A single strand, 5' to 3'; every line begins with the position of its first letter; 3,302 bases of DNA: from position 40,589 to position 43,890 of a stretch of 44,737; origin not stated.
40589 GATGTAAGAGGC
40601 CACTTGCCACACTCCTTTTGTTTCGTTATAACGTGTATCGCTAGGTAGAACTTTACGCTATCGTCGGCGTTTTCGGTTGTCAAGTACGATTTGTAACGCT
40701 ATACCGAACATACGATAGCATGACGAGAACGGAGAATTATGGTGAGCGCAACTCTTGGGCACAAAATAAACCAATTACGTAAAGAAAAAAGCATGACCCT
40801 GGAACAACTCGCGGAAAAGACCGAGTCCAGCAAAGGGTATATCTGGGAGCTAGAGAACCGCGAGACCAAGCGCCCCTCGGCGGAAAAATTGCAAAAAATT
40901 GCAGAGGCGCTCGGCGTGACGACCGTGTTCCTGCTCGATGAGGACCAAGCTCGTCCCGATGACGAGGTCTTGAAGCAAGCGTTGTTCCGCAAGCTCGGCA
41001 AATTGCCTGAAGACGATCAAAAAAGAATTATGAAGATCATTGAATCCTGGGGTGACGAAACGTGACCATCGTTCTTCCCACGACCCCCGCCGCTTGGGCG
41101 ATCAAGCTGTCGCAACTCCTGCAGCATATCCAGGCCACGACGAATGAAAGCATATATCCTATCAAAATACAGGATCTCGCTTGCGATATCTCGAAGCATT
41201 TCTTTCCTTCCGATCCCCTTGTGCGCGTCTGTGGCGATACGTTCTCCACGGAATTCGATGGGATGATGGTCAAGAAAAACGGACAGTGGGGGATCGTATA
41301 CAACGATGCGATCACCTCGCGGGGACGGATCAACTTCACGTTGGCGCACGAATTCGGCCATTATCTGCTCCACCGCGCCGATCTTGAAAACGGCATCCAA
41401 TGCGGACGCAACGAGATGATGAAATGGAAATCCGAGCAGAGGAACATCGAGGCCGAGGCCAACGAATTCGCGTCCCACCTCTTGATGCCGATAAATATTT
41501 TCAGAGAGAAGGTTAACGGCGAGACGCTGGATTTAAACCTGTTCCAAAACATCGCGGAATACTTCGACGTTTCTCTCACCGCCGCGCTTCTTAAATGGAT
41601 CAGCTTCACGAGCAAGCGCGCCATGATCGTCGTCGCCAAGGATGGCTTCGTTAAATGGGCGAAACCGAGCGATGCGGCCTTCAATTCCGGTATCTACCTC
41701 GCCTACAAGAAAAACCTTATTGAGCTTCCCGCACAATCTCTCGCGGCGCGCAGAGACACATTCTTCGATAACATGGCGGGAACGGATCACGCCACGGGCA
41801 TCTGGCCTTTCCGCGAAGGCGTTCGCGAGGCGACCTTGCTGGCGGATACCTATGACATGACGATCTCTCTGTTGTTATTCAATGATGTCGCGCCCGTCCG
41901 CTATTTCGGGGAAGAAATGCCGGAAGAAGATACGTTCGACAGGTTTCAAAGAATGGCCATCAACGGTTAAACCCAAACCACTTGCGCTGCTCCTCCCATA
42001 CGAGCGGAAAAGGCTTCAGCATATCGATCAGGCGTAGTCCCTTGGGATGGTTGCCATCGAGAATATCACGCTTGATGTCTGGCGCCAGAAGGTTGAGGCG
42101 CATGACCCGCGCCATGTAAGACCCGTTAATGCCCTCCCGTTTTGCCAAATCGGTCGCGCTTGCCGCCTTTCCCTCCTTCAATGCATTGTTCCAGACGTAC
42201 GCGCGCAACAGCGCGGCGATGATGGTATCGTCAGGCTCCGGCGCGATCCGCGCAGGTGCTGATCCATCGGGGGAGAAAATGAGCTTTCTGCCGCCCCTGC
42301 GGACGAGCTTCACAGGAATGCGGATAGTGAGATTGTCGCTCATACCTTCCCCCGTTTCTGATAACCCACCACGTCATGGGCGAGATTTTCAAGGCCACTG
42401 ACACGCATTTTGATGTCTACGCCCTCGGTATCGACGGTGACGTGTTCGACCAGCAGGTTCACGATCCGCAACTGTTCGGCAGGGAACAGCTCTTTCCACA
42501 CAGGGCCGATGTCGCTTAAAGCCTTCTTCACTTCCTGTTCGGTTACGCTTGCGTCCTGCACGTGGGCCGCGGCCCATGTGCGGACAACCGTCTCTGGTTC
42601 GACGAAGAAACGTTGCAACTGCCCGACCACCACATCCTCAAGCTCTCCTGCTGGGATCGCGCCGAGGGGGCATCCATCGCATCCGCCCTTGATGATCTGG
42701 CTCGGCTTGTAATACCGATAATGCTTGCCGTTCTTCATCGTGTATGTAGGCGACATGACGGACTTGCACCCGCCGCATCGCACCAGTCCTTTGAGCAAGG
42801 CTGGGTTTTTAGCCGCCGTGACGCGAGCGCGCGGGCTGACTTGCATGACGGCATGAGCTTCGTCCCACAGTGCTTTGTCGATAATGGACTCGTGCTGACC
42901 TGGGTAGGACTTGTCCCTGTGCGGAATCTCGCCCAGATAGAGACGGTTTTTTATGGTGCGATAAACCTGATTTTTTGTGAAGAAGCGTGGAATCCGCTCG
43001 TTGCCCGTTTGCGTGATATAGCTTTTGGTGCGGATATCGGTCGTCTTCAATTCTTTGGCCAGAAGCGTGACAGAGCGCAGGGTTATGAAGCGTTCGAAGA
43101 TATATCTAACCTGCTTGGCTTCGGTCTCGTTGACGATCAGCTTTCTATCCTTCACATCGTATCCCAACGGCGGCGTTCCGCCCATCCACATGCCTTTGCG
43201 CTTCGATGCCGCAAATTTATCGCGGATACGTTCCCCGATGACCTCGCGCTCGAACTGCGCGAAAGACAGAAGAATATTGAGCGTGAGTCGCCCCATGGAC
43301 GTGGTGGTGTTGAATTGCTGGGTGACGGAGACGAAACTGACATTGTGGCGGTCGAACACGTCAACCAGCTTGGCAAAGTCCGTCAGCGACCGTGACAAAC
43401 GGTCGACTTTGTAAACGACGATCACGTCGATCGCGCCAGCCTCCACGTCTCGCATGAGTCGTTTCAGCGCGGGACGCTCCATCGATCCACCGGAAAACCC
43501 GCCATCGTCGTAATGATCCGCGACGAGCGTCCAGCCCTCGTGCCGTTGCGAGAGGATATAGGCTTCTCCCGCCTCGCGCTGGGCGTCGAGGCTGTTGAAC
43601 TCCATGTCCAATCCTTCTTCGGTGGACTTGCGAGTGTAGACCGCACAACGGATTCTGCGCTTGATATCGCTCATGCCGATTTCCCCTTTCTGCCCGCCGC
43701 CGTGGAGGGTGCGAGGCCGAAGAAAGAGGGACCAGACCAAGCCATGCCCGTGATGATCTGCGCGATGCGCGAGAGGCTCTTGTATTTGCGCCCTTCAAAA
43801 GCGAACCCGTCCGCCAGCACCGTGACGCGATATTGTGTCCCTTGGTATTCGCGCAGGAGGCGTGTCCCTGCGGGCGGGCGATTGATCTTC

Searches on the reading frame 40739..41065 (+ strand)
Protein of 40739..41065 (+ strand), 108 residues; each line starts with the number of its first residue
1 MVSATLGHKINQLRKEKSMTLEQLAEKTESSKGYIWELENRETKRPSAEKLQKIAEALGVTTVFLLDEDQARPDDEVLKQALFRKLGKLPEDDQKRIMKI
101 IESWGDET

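Call 3: search_protein_families(library=pfam, proteins=[window:40739-41065:+], max_evalue=0.1)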
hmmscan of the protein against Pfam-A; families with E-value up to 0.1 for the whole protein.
window:40739-41065:+ (108 aa): 11 families
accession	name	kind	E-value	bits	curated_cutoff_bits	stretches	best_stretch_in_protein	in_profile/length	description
PF01381.28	HTH_3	-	1.6e-12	47.7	23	1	11-64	2-54/55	Helix-turn-helix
PF12844.13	HTH_19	-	1.1e-10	41.7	30.2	1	7-66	1-59/64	Helix-turn-helix domain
PF13560.12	HTH_31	-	1.3e-09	38.6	27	1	6-61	2-57/64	Helix-turn-helix domain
PF13443.12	HTH_26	-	5.8e-09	36.5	22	1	9-61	1-53/63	Cro/C1-type HTH DNA-binding domain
PF13413.12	HTH_25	-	0.0011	19.2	24.6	1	12-46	4-38/62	Helix-turn-helix domain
PF08279.18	HTH_11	-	0.013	15.8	25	0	10-36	6-33/55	HTH domain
PF13744.12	HTH_37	-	0.016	15.4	27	1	5-61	18-74/80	Helix-turn-helix domain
PF17035.10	BET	-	0.022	15.3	24.5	0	79-102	7-30/64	Bromodomain extra-terminal - transcription regulation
PF04545.22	Sigma70_r4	-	0.029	14.3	24.1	0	12-40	14-42/50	Sigma-70, region 4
PF24028.1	DUF7339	-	0.05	14.1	27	1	1-53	1-55/115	Domain of unknown function (DUF7339)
PF01402.27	RHH_1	-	0.063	13.7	20.5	0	21-35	14-28/39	Ribbon-helix-helix protein, copG family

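Call 4: search_protein_families(library=padloc, proteins=[window:40739-41065:+], max_evalue=0.1)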
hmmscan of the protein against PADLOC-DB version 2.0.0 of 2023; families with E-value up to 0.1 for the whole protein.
window:40739-41065:+ (108 aa): 19 families
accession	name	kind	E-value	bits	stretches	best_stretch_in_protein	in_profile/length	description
PDLC04142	capH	-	1.1e-30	104.8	1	3-106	4-100/103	capH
PDLC03954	RmrA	-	4.4e-12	43.6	1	6-99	11-100/380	-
PDLC02926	HTH_VI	-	7.6e-12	43.3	1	6-77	2-75/92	-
PDLC03949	RmrA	-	8.6e-10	36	1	9-94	6-87/363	-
PDLC03665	Control_protein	-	1e-09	36.5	1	6-70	9-73/77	control protein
PDLC03951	RmrA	-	4.2e-08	30.6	1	7-91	10-89/400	-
PDLC03943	RmrA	-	4.1e-07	27.4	1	7-85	4-78/370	-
PDLC03953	RmrA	-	5.4e-07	27.2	1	1-101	1-96/373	-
PDLC03946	RmrA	-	1.6e-06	25.1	1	9-89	6-82/357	-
PDLC03945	RmrA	-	2.4e-06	25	1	7-77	4-73/394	-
PDLC04775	PDC-M69A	-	2.8e-06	25.8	1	5-104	7-100/113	-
PDLC03944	RmrA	-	3.9e-06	24.2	1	7-86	8-83/384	-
PDLC03952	RmrA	-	6.2e-06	23.3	1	8-89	25-103/395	-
PDLC03947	RmrA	-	7.3e-06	23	1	4-104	10-105/383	-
PDLC03948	RmrA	-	7.6e-06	23.1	1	7-101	10-101/397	-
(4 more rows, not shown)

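Call 5: search_protein_families(library=phrogs, proteins=[window:40739-41065:+], max_evalue=0.1)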
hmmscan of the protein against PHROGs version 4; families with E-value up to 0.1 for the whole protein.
window:40739-41065:+ (108 aa): 27 families (the best 25 are shown)
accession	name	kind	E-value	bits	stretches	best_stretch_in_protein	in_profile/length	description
phrog_8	-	transcription regulation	4.1e-16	60.4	1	2-98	73-156/346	transcriptional regulator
phrog_2439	-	transcription regulation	2.1e-12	47.6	1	6-99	8-96/367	transcriptional regulator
phrog_3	-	transcription regulation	4.8e-12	47.4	1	5-105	88-179/430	transcriptional repressor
phrog_5823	-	transcription regulation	7.9e-12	46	1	3-76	4-77/404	transcriptional regulator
phrog_4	-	transcription regulation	1.1e-11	45.4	1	5-97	132-214/400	transcriptional repressor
phrog_2967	-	transcription regulation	1.1e-07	32.7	1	7-77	12-81/225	transcriptional regulator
phrog_1373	-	transcription regulation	3.4e-07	31.4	1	7-80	65-137/166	transcriptional regulator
phrog_7241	-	transcription regulation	1e-06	29.8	1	8-62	64-117/122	transcriptional regulator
phrog_30664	-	unknown function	1.2e-06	29.1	1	1-76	105-180/233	-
phrog_32768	-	unknown function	5.8e-06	26.3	1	4-60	8-64/446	-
phrog_2328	-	transcription regulation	1.1e-05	26.2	1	4-74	14-82/128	transcriptional repressor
phrog_1994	-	DNA, RNA and nucleotide metabolism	2.3e-05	25.4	1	9-103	3-98/170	DNA binding protein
phrog_2339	-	DNA, RNA and nucleotide metabolism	5e-05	24.2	1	4-61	24-81/98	HTH DNA binding protein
phrog_4836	-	transcription regulation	8.3e-05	23.2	1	5-86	75-149/194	CII-like regulator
phrog_9908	-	DNA, RNA and nucleotide metabolism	9.2e-05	22.7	1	5-61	13-68/282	DNA binding protein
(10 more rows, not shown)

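Call 6: search_protein_families(library=ncbifam, proteins=[window:40739-41065:+], max_evalue=0.1)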
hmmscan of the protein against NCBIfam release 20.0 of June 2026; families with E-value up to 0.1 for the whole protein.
window:40739-41065:+ (108 aa): 18 families
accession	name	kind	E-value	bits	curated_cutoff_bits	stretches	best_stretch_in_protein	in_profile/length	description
NF041951.1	phage_RstR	subfamily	1.5e-14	54.1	80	1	6-103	3-98/108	RstR family transcriptional repressor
NF006015.0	PRK08154.1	subfamily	4.5e-09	35.9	204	1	4-87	29-111/314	anaerobic benzoate catabolism transcriptional regulator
NF038139.1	Reg_Aceta_RamB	equivalog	5.1e-07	28.7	700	1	6-100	3-95/465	acetate metabolism transcriptional regulator RamB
NF046032.1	TransRegSlrRBacil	equivalog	3.1e-06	27.4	250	1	7-68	3-64/149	HTH-type transcriptional regulator SlrR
NF047948.1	male_kill_WMK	equivalog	5.5e-06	26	300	1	5-89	162-245/300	WO male-killing family protein Wmk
NF007257.0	PRK09706.1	subfamily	5.6e-06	26.2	101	1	3-81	3-80/135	transcriptional repressor DicA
NF052239.1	antitox_spr1629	equivalog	1.2e-05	24.6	335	1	6-76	3-72/377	spr1629 family repressor/antitoxin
NF010465.0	PRK13890.1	equivalog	2.9e-05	24.1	96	1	10-81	10-78/121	conjugal transfer protein TrbA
TIGR03070.1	couple_hipB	subfamily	5.9e-05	22.9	71.65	1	6-60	3-56/58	type II toxin-antitoxin system Y4mF family antitoxin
NF041677.1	trans_regClgR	equivalog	7.7e-05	22.8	170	1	5-67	8-69/113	transcriptional regulator ClgR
NF005988.0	PRK08099.1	equivalog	0.00011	21.5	201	1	11-61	8-58/411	multifunctional transcriptional regulator/nicotinamide-nucleotide adenylyltransferase/ribosylnicotinamide kinase NadR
NF048000.1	ECH1013_TF_S24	equivalog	0.00091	19.2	300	1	19-74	16-71/204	ECH_1013 family putative transcriptional regulator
TIGR00270.2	TIGR00270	equivalog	0.0023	17.7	110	1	8-69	78-138/159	multiprotein bridging factor aMBF1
TIGR02612.1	mob_myst_A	hypoth_equivalog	0.0053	16.6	122.6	1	10-66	30-87/150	mobile mystery protein A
NF007408.0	PRK09943.1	equivalog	0.016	14.8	211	1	5-79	7-81/185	HTH-type transcriptional regulator PuuR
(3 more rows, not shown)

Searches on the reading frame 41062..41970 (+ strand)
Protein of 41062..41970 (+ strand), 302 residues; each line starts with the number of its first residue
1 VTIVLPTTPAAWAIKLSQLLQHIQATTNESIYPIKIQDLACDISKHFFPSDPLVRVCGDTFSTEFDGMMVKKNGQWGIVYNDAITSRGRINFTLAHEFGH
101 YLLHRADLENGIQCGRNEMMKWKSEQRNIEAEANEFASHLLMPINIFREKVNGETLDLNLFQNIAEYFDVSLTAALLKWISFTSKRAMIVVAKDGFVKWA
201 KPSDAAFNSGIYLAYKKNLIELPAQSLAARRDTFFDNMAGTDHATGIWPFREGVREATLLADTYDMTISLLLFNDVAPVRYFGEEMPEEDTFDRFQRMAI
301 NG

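Call 3: search_protein_families(library=pfam, proteins=[window:41062-41970:+], max_evalue=0.1)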
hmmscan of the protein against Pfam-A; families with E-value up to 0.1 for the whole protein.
window:41062-41970:+ (302 aa): 2 families
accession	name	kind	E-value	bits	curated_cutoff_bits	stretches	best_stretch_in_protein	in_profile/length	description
PF06114.19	Peptidase_M78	-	1.1e-16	61.2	22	1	69-176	17-119/123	IrrE N-terminal-like domain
PF14247.12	DUF4344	-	0.0034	17.6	29.6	1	17-108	19-111/220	Putative metallopeptidase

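Call 4: search_protein_families(library=padloc, proteins=[window:41062-41970:+], max_evalue=0.1)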
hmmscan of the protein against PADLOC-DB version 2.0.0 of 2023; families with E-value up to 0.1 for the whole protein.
window:41062-41970:+ (302 aa): 17 families
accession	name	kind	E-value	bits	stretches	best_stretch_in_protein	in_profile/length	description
PDLC04141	capP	-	1.1e-64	216.3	1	15-273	4-241/242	capP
PDLC03944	RmrA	-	3.2e-16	57.4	1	69-177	178-278/384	-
PDLC03954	RmrA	-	2.2e-15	54.5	1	62-172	180-280/380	-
PDLC03947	RmrA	-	2.1e-12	44.6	1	84-176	202-284/383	-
PDLC03948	RmrA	-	6e-12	43.1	1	63-176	179-283/397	-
PDLC03945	RmrA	-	3.9e-11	40.7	1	75-153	193-262/394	-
PDLC03950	RmrA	-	7.4e-10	36.3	1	64-175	171-271/369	-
PDLC03952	RmrA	-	1.2e-09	35.5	1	85-175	215-295/395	-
PDLC03949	RmrA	-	2.1e-09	34.7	1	84-175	183-258/363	-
PDLC03943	RmrA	-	5.4e-09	33.6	1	59-176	162-266/370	-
PDLC03953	RmrA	-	3.3e-08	31.1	1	88-176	206-277/373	-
PDLC03951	RmrA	-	4.9e-08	30.4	1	88-176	203-279/400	-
PDLC03956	RmrA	-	1.5e-06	25.5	1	86-176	202-280/399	-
PDLC03946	RmrA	-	2.5e-06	24.5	1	85-151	185-237/357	-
PDLC03955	RmrA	-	1.1e-05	22.8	1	78-177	202-285/371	-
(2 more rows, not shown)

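Call 5: search_protein_families(library=phrogs, proteins=[window:41062-41970:+], max_evalue=0.1)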
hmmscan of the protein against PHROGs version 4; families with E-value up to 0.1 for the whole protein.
window:41062-41970:+ (302 aa): 7 families
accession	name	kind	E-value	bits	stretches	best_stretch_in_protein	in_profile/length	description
phrog_1914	-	unknown function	6.5e-35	121.8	1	26-203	22-192/222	-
phrog_19315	-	unknown function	1.5e-22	81.1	1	29-188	27-185/348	-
phrog_2439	-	transcription regulation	2.9e-21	76.8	1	62-176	169-274/367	transcriptional regulator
phrog_87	-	other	5.2e-14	53.5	1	66-198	64-180/227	metallo-protease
phrog_1516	-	unknown function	3.3e-13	50.8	1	29-174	43-168/227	-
phrog_18577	-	unknown function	0.0013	19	1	65-141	162-235/332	-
phrog_4031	-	unknown function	0.012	15.1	1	88-160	231-315/626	-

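Call 6: search_protein_families(library=ncbifam, proteins=[window:41062-41970:+], max_evalue=0.1)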
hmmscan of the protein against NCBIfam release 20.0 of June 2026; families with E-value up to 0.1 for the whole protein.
window:41062-41970:+ (302 aa): 1 family
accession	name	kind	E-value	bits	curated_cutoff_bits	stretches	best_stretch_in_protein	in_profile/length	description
NF052239.1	antitox_spr1629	equivalog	1.5e-11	44.1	335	1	75-153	193-262/377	spr1629 family repressor/antitoxin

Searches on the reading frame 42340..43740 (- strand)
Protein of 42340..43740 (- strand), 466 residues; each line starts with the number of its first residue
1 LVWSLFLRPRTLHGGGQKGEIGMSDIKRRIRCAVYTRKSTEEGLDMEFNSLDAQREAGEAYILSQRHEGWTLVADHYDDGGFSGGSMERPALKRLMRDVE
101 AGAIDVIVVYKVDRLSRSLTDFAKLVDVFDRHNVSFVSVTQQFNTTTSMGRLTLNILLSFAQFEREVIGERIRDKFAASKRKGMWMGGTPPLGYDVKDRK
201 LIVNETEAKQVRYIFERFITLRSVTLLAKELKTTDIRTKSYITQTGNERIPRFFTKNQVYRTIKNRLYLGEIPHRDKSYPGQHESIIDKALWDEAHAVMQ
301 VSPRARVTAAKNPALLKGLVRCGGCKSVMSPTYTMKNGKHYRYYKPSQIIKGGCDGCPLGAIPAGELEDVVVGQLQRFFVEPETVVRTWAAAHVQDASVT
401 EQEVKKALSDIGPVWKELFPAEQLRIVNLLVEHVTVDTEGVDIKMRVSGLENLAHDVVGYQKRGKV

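Call 3: search_protein_families(library=pfam, proteins=[window:42340-43740:-], max_evalue=0.1)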
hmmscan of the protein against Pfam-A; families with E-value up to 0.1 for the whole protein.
window:42340-43740:- (466 aa): 3 families
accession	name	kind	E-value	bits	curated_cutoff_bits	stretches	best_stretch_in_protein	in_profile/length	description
PF00239.26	Resolvase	-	2e-38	132.2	23.3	1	33-185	2-145/145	Resolvase, N terminal domain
PF07508.19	Recombinase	-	2.2e-12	47.5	21.1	1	205-299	1-99/102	Recombinase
PF13408.12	Zn_ribbon_recom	-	4.7e-11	43.3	25.3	1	315-375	1-57/58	Recombinase zinc beta ribbon domain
